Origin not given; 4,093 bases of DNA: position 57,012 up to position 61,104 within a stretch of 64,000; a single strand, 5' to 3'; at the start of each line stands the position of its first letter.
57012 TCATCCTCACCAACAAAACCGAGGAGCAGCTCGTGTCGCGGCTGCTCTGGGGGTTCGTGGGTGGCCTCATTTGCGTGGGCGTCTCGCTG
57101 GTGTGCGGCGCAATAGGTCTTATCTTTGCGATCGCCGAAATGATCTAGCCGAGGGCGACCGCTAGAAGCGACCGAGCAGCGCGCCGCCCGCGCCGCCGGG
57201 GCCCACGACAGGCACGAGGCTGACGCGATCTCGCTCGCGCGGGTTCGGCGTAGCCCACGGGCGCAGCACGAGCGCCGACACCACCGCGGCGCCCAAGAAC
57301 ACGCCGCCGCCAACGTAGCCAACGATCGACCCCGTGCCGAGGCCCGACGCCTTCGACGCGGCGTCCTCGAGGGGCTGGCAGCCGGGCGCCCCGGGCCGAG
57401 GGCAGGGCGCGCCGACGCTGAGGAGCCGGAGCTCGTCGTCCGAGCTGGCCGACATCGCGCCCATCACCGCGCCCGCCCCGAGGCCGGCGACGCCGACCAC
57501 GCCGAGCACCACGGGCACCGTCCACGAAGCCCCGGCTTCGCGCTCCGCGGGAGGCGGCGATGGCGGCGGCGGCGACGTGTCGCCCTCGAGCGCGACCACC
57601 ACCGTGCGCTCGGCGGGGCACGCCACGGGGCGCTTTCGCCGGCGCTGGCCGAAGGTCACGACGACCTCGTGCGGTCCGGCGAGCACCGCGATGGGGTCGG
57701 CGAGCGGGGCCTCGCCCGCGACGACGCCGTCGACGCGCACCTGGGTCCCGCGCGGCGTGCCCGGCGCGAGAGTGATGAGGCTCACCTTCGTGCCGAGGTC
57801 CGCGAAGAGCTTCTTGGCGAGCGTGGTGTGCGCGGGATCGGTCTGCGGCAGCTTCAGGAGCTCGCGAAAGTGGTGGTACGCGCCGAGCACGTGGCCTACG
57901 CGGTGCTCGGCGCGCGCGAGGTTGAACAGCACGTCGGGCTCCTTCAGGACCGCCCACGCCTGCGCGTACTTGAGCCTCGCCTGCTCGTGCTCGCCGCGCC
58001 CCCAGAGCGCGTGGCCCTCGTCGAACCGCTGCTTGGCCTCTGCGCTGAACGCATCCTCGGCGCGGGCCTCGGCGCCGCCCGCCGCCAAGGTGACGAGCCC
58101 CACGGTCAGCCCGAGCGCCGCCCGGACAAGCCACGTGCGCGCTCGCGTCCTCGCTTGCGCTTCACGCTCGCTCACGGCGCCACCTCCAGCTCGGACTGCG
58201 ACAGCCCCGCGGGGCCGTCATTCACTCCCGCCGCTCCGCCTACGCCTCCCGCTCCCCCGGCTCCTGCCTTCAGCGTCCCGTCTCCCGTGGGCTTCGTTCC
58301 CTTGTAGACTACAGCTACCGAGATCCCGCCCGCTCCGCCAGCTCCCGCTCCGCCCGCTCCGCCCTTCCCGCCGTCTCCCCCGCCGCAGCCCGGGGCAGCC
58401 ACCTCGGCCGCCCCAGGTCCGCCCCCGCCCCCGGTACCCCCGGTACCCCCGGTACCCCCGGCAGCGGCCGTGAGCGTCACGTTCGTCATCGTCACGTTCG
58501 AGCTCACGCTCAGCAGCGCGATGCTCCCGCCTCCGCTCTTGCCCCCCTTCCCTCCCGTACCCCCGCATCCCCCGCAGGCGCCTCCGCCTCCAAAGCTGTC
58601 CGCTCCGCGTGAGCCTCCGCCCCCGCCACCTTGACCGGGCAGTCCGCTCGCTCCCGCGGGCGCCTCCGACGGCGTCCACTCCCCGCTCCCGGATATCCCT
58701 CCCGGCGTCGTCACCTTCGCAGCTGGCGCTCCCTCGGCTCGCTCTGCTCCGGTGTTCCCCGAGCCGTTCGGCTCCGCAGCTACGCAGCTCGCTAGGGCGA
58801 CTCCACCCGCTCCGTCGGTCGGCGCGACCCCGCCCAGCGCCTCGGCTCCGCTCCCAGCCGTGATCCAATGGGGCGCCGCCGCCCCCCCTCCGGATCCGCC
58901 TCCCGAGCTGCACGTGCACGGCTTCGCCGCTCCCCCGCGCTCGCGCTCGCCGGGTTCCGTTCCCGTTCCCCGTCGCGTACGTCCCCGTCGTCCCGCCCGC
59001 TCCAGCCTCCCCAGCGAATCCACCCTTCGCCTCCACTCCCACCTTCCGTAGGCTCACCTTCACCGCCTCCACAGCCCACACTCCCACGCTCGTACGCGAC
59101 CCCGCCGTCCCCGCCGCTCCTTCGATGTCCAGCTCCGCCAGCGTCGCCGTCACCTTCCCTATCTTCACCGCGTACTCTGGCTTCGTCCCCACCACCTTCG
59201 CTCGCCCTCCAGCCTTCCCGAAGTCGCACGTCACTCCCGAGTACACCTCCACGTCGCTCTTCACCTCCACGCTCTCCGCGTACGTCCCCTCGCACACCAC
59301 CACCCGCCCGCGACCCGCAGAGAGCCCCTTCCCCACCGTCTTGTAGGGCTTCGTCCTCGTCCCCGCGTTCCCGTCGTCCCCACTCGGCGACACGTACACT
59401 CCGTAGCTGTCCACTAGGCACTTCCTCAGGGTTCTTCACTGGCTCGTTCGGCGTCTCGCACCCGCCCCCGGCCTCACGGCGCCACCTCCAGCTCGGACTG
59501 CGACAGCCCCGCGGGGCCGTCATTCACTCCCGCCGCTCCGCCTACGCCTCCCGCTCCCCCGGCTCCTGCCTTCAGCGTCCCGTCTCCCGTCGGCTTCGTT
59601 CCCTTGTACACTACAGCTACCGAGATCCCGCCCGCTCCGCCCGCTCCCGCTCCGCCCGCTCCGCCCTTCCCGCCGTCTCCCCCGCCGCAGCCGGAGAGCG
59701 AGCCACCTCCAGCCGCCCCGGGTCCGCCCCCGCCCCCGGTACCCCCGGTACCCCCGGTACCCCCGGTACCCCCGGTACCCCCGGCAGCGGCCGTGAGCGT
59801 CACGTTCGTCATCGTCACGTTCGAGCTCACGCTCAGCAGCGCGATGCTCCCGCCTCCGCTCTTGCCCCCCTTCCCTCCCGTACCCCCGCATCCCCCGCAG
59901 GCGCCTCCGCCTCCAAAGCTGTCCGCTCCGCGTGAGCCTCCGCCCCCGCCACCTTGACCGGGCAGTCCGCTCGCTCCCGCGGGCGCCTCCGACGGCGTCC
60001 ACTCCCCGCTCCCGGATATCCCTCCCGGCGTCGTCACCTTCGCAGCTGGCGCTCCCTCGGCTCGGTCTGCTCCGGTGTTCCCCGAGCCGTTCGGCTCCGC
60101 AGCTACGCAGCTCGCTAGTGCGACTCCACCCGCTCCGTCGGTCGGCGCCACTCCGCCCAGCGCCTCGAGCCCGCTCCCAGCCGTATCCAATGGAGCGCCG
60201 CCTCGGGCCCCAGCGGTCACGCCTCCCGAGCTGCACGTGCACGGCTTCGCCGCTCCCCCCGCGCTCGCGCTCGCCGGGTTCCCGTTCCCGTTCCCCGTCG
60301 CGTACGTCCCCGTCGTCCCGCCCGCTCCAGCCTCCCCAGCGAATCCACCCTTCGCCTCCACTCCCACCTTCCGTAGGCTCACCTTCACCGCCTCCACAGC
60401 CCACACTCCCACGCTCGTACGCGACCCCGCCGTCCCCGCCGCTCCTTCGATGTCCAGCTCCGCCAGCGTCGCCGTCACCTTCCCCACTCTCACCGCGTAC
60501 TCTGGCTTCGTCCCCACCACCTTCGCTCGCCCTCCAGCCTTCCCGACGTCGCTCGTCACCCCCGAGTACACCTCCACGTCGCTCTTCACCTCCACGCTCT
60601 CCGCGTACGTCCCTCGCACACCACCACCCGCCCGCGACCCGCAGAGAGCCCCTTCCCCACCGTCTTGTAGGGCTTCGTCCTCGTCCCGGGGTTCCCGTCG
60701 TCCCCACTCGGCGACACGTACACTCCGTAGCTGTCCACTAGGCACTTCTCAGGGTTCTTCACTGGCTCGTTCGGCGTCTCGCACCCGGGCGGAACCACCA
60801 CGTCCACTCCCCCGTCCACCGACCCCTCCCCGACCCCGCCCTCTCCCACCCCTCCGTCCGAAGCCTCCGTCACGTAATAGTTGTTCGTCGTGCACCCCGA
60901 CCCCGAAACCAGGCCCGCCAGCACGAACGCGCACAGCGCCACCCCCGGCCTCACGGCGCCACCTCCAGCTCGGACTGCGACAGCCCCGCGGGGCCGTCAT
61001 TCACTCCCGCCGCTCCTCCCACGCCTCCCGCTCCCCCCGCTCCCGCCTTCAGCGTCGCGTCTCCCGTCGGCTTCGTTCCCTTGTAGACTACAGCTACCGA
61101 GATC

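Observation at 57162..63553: Minus-strand cluster of two PEGA/TPR membrane proteins bracketing three tandem beta-helix/Gly-rich repeat lipoprotein genes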

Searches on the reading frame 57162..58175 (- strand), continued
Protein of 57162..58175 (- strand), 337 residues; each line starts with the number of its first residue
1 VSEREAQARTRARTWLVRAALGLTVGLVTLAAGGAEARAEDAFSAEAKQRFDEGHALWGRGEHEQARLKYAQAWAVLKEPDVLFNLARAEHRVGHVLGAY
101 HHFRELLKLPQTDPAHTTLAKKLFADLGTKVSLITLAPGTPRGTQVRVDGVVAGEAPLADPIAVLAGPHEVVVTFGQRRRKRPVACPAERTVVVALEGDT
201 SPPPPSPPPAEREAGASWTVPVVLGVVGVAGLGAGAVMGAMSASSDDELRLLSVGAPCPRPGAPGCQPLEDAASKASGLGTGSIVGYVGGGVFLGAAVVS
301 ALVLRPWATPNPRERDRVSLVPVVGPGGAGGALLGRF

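Call 61: search_protein_families(library=pfam, proteins=[P0144, P0148, P0158, P0162, P0184, P0195, P0201, P0233, P0254], max_evalue=0.0001)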
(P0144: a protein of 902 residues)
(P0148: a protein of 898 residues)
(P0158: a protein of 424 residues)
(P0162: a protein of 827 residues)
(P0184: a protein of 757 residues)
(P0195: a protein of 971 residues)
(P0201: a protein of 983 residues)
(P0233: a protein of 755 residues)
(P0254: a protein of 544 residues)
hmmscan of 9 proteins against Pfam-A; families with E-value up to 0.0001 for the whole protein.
P0144 (902 aa): 12 families
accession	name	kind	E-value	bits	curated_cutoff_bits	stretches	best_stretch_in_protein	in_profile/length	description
PF13432.12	TPR_16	-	1e-42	144.5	32.7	2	514-575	2-64/65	Tetratricopeptide repeat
PF07719.23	TPR_2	-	1.2e-41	137.8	27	0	320-351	2-33/34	Tetratricopeptide repeat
PF00515.34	TPR_1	-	2.6e-31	106.6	27.8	0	417-447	4-34/34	Tetratricopeptide repeat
PF14559.12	TPR_19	-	1.3e-26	93.1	25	1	614-666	1-54/68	Tetratricopeptide repeat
PF13428.12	TPR_14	-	2.2e-25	87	23.5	0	612-645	9-43/44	Tetratricopeptide repeat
PF13181.12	TPR_8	-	4.7e-23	79.8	25.7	0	416-446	3-33/34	Tetratricopeptide repeat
PF13424.12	TPR_12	-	1.2e-20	73.9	30.1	0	416-475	5-73/77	Tetratricopeptide repeat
PF13174.12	TPR_6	-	9.1e-18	64.1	26.3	0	640-666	3-29/33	Tetratricopeptide repeat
PF13414.12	TPR_11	-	2.7e-10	40.2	26.8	0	231-257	1-27/42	TPR repeat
PF12895.13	ANAPC3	-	7.8e-10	39.3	27.2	0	306-377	12-81/82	Anaphase-promoting complex, cyclosome, subunit 3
PF24575.1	TPR_Slam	-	7.3e-09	36.4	35.2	0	395-448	28-81/104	Surface lipoprotein assembly modifier, N-terminal TPR repeats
PF12921.12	ATP13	-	7.2e-08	32.7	26.7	0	624-659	40-75/114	Mitochondrial ATPase expression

P0148 (898 aa): 10 families
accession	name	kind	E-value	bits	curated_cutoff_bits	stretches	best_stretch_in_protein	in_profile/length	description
PF13432.12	TPR_16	-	6.5e-42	142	32.7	5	512-574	1-64/65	Tetratricopeptide repeat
PF07719.23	TPR_2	-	1.9e-40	134.1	27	1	129-161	2-34/34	Tetratricopeptide repeat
PF13428.12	TPR_14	-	8.9e-25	85.1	23.5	0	607-644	5-43/44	Tetratricopeptide repeat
PF00515.34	TPR_1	-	2e-24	84.8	27.8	1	130-161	3-34/34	Tetratricopeptide repeat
PF14559.12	TPR_19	-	2.2e-24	86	25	1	518-576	1-59/68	Tetratricopeptide repeat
PF13181.12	TPR_8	-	1.9e-20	71.7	25.7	0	542-568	2-28/34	Tetratricopeptide repeat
PF13174.12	TPR_6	-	4.4e-14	52.5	26.3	0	544-569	3-28/33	Tetratricopeptide repeat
PF13424.12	TPR_12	-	7.3e-14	52.2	30.1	0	513-569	8-73/77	Tetratricopeptide repeat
PF13414.12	TPR_11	-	2.2e-08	34.1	26.8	0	230-255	1-26/42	TPR repeat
PF03704.23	BTAD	-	8.2e-05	23.4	22.1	0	114-187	48-122/146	Bacterial transcriptional activator domain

P0158 (424 aa): 0 families

P0162 (827 aa): 10 families
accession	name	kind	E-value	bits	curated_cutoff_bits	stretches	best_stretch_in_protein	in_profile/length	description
PF07719.23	TPR_2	-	4.1e-43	142.4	27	0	91-121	3-33/34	Tetratricopeptide repeat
PF13432.12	TPR_16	-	1e-40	138.2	32.7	4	745-808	1-65/65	Tetratricopeptide repeat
PF13428.12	TPR_14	-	2.1e-30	102.5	23.5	0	378-418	3-43/44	Tetratricopeptide repeat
PF14559.12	TPR_19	-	1.3e-27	96.3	25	1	99-164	1-68/68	Tetratricopeptide repeat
PF00515.34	TPR_1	-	3.2e-23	81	27.8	0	775-806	2-33/34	Tetratricopeptide repeat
PF13371.12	TPR_9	-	6.3e-17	61.8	35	0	320-356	36-72/73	Tetratricopeptide repeat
PF13424.12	TPR_12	-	1.9e-11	44.4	30.1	0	291-333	14-58/77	Tetratricopeptide repeat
PF13181.12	TPR_8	-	2.5e-11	43.2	25.7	0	775-806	2-33/34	Tetratricopeptide repeat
PF12895.13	ANAPC3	-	8.1e-06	26.5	27.2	0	477-521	3-48/82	Anaphase-promoting complex, cyclosome, subunit 3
PF13414.12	TPR_11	-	5.7e-05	23.2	26.8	0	288-306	2-20/42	TPR repeat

P0184 (757 aa): 12 families
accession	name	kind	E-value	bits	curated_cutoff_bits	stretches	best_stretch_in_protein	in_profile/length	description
PF13432.12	TPR_16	-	8.1e-30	103.3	32.7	1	323-380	3-61/65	Tetratricopeptide repeat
PF07719.23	TPR_2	-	4e-27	92.5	27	0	31-59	4-32/34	Tetratricopeptide repeat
PF00515.34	TPR_1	-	2.3e-14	52.9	27.8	0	413-445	2-34/34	Tetratricopeptide repeat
PF13428.12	TPR_14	-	4.2e-14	52.1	23.5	0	64-93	4-33/44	Tetratricopeptide repeat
PF14559.12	TPR_19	-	1.1e-12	48.5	25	1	330-379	4-54/68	Tetratricopeptide repeat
PF13181.12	TPR_8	-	5.6e-10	39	25.7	0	35-59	8-32/34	Tetratricopeptide repeat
PF08308.17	PEGA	-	2.4e-07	31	20.8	1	691-753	4-65/71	PEGA domain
PF13414.12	TPR_11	-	3.3e-07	30.3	26.8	0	329-361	6-39/42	TPR repeat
PF12895.13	ANAPC3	-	8.9e-06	26.3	27.2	0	321-375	27-81/82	Anaphase-promoting complex, cyclosome, subunit 3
PF07219.19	HemY_N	-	2.6e-05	24.7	31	0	314-363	56-104/107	HemY protein N-terminus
PF13174.12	TPR_6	-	2.7e-05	25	26.3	0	353-379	3-29/33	Tetratricopeptide repeat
PF13424.12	TPR_12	-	3.3e-05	24.4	30.1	0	413-443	46-76/77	Tetratricopeptide repeat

P0195 (971 aa): 11 families
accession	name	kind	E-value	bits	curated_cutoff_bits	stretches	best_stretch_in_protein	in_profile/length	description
PF13432.12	TPR_16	-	2.5e-49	165.7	32.7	4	509-567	2-61/65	Tetratricopeptide repeat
PF07719.23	TPR_2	-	1.9e-41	137.1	27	0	361-388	1-28/34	Tetratricopeptide repeat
PF14559.12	TPR_19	-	3.5e-35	120.6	25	2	340-387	3-51/68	Tetratricopeptide repeat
PF13428.12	TPR_14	-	6.3e-27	91.7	23.5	0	340-369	13-43/44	Tetratricopeptide repeat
PF00515.34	TPR_1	-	7.1e-27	92.5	27.8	0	361-387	1-27/34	Tetratricopeptide repeat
PF12895.13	ANAPC3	-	1.9e-26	92.6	27.2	1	26-88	18-80/82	Anaphase-promoting complex, cyclosome, subunit 3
PF13174.12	TPR_6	-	8.9e-15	54.7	26.3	0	364-388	3-27/33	Tetratricopeptide repeat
PF13424.12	TPR_12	-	2.5e-13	50.4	30.1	0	340-388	15-72/77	Tetratricopeptide repeat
PF13181.12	TPR_8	-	3.9e-12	45.7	25.7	0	883-914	2-33/34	Tetratricopeptide repeat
PF13414.12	TPR_11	-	8.8e-06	25.8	26.8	0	340-373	6-40/42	TPR repeat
PF13176.12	TPR_7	-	8.6e-05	22.8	27.9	0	66-91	1-26/36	Tetratricopeptide repeat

P0201 (983 aa): 12 families
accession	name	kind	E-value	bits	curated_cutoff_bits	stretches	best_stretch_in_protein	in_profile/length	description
PF13432.12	TPR_16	-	2.5e-52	175.3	32.7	3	344-401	3-61/65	Tetratricopeptide repeat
PF07719.23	TPR_2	-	1.1e-47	156.7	27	1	152-184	1-33/34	Tetratricopeptide repeat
PF14559.12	TPR_19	-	1.2e-40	138.1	25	2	906-959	3-57/68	Tetratricopeptide repeat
PF00515.34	TPR_1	-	3e-33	112.7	27.8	0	895-927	2-34/34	Tetratricopeptide repeat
PF13428.12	TPR_14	-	6.6e-29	97.9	23.5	0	350-379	13-43/44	Tetratricopeptide repeat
PF13424.12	TPR_12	-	1.8e-22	79.8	30.1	0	152-213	3-73/77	Tetratricopeptide repeat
PF12895.13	ANAPC3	-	2.5e-18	66.6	27.2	0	605-667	21-81/82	Anaphase-promoting complex, cyclosome, subunit 3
PF13181.12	TPR_8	-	4.3e-18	64.3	25.7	0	154-184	3-33/34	Tetratricopeptide repeat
PF13414.12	TPR_11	-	2.9e-16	59.3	26.8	0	619-651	4-37/42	TPR repeat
PF13174.12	TPR_6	-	9.3e-13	48.4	26.3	0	186-213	1-28/33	Tetratricopeptide repeat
PF13371.12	TPR_9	-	1.4e-10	41.5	35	0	158-184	35-61/73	Tetratricopeptide repeat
PF23914.1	TPR_CcmH_CycH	-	1.5e-08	35.1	42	0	37-65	56-84/158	Cytochrome c-type biogenesis protein H TPR domain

P0233 (755 aa): 11 families
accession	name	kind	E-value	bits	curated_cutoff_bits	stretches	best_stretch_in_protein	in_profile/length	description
PF13432.12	TPR_16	-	5e-34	116.8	32.7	3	200-262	1-64/65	Tetratricopeptide repeat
PF07719.23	TPR_2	-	2.1e-30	102.7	27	1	200-227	5-32/34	Tetratricopeptide repeat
PF13428.12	TPR_14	-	5e-25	85.9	23.5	0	294-333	3-42/44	Tetratricopeptide repeat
PF00515.34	TPR_1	-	6.5e-24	83.2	27.8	1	200-227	5-32/34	Tetratricopeptide repeat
PF14559.12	TPR_19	-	7.2e-19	68.3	25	1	588-654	1-68/68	Tetratricopeptide repeat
PF13371.12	TPR_9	-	1.4e-14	54.2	35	0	613-654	31-72/73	Tetratricopeptide repeat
PF13424.12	TPR_12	-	8.2e-10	39.2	30.1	0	359-415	18-73/77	Tetratricopeptide repeat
PF13181.12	TPR_8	-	1.3e-08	34.7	25.7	0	200-227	5-32/34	Tetratricopeptide repeat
PF11846.14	Wzy_C_2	-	6.8e-07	29.9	28.5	0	205-263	122-180/191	Virulence factor membrane-bound polymerase, C-terminal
PF13174.12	TPR_6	-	3e-06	28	26.3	0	701-730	3-32/33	Tetratricopeptide repeat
PF12895.13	ANAPC3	-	1.6e-05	25.5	27.2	0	108-159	30-81/82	Anaphase-promoting complex, cyclosome, subunit 3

P0254 (544 aa): 5 families
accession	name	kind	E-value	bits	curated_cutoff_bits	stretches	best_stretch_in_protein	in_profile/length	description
PF08308.17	PEGA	-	2.7e-15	56.5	20.8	2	131-169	4-42/71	PEGA domain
PF07719.23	TPR_2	-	3.3e-08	33.5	27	0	50-74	8-32/34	Tetratricopeptide repeat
PF14559.12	TPR_19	-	2.9e-06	27.9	25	1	53-103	1-52/68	Tetratricopeptide repeat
PF13428.12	TPR_14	-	2.5e-05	25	23.5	0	51-75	9-33/44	Tetratricopeptide repeat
PF13424.12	TPR_12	-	3e-05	24.6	30.1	0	53-96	13-65/77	Tetratricopeptide repeat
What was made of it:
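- Tried and rejected: Long multi-TPR relatives of the PEGA family carry only extra TPRs and no informative fusion partner (call 61).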

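Call 70: list_cluster_members(proteins=[P0121, P0130, P0124, P0106, P0054, P0092, P0045])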
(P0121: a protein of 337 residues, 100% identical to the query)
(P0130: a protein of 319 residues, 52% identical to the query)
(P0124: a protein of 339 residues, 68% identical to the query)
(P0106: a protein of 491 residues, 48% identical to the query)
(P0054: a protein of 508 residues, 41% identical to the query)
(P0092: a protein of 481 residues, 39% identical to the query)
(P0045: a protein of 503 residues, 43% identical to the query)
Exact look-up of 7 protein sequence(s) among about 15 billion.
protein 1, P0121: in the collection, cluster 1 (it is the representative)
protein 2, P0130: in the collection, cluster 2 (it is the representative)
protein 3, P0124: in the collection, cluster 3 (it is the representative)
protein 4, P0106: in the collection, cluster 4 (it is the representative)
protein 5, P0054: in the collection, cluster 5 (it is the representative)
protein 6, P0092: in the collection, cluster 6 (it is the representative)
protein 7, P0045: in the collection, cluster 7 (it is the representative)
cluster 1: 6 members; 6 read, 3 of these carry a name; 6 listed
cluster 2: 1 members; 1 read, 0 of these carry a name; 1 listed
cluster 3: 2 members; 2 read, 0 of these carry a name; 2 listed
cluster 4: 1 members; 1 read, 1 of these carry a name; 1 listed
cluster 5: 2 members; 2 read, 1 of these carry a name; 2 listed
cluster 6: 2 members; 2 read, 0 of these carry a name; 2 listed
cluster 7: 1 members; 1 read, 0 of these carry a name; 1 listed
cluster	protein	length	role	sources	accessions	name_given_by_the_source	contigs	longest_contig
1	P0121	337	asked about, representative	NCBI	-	-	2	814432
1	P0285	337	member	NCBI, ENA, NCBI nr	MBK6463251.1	MAG: hypothetical protein IPF92_19935 [Myxococcales bacterium] | hypothetical protein [Myxococcales bacterium]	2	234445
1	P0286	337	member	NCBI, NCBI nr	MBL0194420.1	MAG: hypothetical protein IPQ09_09425 [Myxococcales bacterium] | hypothetical protein [Myxococcales bacterium]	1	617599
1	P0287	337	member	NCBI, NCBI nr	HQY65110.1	MAG TPA: hypothetical protein PK141_27140 [Polyangiaceae bacterium] | hypothetical protein [Polyangiaceae bacterium]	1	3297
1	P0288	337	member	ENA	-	-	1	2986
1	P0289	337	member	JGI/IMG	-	-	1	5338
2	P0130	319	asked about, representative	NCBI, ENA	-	-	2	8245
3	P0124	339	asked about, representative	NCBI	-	-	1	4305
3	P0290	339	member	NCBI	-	-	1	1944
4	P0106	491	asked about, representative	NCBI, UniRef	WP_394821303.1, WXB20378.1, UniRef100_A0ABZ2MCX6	hypothetical protein [Pendulispora albinea] | DUF1565 domain-containing protein n=1 Tax=Pendulispora albinea TaxID=2741071 ...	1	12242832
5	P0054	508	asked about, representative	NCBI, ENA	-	-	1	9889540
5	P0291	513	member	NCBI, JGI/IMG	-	hypothetical protein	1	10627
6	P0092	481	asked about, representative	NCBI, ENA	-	-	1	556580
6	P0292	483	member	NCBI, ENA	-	-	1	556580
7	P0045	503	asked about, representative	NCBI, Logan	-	-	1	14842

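Call 71: find_encoding_contigs(protein=window:57162-58175:-, flank=10000, max_places=6)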
Protein window:57162-58175:- (337 aa): no gene with exactly this product is on record in the collection.

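Call 72: find_encoding_contigs(protein=window:57165-58175:-, flank=10000, max_places=6)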
Protein seq(337 aa) (337 aa): no gene with exactly this product is on record in the collection.

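Call 73: find_encoding_contigs(protein=P0286, flank=10000, max_places=3)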
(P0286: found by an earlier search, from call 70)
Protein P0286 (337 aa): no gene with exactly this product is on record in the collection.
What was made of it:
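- Tried and rejected: Exact-sequence look-ups of the window's own PEGA-A and of P0286 found no record, so I did not identify the window's source assembly (calls 71-73).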

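Call 74: find_encoding_contigs(protein=P0285, flank=10000, max_places=3)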
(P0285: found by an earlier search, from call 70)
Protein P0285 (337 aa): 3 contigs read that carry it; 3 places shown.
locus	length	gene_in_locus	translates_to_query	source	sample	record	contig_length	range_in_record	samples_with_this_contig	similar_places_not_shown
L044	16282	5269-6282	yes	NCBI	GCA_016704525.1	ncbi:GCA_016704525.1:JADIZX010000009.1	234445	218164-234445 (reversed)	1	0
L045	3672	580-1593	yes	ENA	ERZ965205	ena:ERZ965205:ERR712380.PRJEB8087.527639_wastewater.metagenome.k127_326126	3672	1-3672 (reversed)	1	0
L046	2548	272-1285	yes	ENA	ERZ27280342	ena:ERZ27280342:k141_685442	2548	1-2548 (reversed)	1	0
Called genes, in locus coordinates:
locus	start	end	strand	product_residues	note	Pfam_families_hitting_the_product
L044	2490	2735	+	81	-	PF07602:DUF1565 (weak)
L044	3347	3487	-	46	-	-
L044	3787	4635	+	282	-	-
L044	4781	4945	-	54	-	-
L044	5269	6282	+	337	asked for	-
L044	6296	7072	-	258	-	PF12483:GIDE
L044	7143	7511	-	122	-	PF00355:Rieske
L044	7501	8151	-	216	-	PF02190:LON_substr_bdg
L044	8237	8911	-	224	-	-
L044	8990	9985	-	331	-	PF14537:Cytochrom_c3_2 (faint), PF14522:Cytochrome_C7 (faint), PF13435:Cytochrome_C554 (faint)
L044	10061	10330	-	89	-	-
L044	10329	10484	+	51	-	-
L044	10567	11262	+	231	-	PF03009:GDPD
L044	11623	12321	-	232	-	PF00106:adh_short, PF08659:KR, PF13561:adh_short_C2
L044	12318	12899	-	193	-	PF01227:GTP_cyclohydroI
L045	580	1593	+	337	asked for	-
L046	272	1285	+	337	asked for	-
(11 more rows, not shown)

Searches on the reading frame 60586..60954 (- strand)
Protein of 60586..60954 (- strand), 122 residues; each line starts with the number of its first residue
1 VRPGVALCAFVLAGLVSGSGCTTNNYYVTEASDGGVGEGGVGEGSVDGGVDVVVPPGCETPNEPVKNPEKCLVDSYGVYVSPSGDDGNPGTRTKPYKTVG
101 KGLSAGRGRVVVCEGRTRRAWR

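Call 5: search_protein_families(library=pfam, proteins=[window:60586-60954:-], max_evalue=0.1)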
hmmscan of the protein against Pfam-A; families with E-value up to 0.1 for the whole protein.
window:60586-60954:- (122 aa): 1 family
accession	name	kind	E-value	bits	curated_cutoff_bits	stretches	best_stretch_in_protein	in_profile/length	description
PF07602.17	DUF1565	-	0.0057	16.4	20.3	1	83-113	2-34/257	Protein of unknown function (DUF1565)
